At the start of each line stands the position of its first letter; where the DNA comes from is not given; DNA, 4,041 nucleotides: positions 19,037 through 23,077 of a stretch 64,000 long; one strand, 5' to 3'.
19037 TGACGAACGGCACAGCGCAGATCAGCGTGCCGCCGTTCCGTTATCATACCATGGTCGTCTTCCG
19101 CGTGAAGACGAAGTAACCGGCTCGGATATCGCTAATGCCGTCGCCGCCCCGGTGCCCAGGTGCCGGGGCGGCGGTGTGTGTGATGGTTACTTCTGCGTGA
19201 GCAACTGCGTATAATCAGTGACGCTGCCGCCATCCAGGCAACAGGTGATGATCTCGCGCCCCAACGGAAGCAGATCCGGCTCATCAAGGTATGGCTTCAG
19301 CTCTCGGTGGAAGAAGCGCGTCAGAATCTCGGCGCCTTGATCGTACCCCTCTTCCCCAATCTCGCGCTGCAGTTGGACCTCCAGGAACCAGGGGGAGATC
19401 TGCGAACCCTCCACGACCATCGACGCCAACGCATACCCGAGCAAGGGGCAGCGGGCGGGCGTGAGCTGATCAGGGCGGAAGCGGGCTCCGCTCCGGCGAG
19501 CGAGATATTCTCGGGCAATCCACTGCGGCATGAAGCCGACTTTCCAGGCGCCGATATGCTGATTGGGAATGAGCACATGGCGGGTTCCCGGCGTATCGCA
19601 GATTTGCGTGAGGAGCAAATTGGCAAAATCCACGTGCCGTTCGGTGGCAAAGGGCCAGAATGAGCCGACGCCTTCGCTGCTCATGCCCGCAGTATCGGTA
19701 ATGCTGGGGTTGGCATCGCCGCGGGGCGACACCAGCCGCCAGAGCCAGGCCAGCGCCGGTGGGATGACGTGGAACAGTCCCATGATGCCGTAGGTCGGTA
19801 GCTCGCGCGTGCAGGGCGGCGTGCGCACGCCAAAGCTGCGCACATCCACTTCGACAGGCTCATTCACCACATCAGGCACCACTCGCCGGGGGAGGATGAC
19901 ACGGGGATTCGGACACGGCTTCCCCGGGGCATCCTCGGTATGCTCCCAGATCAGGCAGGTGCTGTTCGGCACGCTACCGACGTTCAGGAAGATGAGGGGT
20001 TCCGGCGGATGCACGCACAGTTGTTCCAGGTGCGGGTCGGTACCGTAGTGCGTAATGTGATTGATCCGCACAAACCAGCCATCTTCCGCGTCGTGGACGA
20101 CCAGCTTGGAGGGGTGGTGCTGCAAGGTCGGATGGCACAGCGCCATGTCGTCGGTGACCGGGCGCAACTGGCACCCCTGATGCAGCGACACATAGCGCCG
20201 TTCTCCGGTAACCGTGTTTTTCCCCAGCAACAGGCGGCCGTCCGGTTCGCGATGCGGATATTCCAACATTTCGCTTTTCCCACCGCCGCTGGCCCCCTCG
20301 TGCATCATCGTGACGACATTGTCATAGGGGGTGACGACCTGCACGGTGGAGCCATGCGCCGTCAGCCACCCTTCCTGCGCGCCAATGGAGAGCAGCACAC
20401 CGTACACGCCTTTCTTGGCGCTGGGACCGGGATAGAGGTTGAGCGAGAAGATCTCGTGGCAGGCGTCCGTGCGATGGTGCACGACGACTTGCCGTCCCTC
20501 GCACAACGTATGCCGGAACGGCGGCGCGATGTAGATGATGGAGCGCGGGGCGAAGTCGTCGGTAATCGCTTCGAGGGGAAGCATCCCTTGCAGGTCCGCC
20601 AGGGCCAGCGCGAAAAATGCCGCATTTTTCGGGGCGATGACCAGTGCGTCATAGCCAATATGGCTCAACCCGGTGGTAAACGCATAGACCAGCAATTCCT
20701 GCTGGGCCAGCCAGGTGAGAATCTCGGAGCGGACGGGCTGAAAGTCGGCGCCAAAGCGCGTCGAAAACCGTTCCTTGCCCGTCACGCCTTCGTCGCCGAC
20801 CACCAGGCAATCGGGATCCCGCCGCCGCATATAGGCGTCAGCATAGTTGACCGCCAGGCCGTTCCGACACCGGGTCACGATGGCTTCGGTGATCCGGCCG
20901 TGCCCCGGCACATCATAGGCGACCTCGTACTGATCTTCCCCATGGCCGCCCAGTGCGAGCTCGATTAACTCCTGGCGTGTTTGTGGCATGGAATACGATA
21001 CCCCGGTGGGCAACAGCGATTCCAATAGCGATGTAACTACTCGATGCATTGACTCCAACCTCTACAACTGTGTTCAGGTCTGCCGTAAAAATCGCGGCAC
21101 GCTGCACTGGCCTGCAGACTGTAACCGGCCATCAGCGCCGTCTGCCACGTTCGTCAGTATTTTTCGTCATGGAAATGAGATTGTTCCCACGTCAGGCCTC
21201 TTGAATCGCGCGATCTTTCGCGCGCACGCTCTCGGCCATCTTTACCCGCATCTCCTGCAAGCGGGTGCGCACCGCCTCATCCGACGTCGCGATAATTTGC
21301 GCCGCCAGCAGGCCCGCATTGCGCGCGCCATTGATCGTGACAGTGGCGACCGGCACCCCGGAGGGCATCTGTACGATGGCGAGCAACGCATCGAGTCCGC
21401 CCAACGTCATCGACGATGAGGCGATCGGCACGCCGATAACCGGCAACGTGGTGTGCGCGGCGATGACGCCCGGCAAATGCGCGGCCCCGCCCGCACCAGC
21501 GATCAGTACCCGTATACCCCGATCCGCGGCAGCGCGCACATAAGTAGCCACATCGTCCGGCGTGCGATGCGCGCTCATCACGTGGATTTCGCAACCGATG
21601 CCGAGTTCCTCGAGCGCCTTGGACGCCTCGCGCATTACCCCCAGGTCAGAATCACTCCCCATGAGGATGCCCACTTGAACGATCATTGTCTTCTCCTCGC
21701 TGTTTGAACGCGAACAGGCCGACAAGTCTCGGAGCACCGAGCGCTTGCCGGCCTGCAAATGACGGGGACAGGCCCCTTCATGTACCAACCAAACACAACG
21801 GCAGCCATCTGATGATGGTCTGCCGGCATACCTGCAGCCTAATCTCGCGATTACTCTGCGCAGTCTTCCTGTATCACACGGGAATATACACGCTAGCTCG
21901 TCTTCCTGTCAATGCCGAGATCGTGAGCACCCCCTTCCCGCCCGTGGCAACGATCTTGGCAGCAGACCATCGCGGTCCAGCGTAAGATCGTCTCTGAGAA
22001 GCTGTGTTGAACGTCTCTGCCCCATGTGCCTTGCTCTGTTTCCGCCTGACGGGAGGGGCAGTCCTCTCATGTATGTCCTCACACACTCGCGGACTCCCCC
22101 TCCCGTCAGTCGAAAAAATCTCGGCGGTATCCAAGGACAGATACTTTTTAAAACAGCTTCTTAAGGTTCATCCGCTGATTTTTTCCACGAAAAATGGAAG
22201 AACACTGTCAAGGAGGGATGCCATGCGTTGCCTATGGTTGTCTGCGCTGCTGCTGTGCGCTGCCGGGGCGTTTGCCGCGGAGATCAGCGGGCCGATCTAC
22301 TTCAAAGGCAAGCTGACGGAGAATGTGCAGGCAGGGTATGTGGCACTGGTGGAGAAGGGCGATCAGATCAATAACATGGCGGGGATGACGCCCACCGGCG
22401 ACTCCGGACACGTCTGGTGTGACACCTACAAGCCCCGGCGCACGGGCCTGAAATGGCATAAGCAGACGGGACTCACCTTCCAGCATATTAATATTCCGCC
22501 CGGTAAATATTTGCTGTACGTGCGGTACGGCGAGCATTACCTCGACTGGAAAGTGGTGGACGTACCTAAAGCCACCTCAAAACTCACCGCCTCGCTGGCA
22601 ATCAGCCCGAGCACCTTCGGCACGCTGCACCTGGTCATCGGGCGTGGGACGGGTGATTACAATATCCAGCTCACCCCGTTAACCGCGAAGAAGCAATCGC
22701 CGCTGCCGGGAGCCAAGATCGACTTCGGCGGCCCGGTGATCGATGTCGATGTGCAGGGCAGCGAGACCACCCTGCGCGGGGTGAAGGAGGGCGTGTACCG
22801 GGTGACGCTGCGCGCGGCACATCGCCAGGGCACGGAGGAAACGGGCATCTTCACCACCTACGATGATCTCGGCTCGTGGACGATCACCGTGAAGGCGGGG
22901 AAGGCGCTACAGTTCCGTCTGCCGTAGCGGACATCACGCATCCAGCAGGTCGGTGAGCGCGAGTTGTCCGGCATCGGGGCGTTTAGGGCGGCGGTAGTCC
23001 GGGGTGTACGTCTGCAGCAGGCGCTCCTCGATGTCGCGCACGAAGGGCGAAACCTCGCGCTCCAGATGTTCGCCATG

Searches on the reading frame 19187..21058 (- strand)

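Call 63: search_protein_families(library=pfam, proteins=[window:19187-21058:-], max_evalue=0.001)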
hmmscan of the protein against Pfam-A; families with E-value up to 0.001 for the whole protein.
window:19187-21058:- (623 aa): 1 family
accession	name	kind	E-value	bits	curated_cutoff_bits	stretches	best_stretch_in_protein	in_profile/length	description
PF16260.11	DUF4914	-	0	1022.4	25.7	1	14-619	7-611/612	Domain of unknown function (DUF4914)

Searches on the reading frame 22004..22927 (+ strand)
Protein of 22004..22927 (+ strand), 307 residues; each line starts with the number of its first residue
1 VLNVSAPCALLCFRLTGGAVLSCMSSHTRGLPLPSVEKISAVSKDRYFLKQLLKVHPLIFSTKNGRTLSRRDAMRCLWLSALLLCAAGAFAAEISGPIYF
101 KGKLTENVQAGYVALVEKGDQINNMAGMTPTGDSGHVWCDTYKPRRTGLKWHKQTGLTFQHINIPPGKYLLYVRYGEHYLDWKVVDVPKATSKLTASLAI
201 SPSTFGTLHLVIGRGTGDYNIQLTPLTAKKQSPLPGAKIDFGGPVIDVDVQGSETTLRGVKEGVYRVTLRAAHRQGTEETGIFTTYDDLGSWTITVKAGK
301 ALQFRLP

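Call 63: search_protein_families(library=pfam, proteins=[window:22004-22927:+], max_evalue=0.001)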
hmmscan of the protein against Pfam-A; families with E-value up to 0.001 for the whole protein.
window:22004-22927:+ (307 aa): 1 family
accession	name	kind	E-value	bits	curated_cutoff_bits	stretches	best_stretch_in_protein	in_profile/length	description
PF07495.19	Y_Y_Y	-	0.00094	19.5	26.6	0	151-185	21-56/65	Y_Y_Y domain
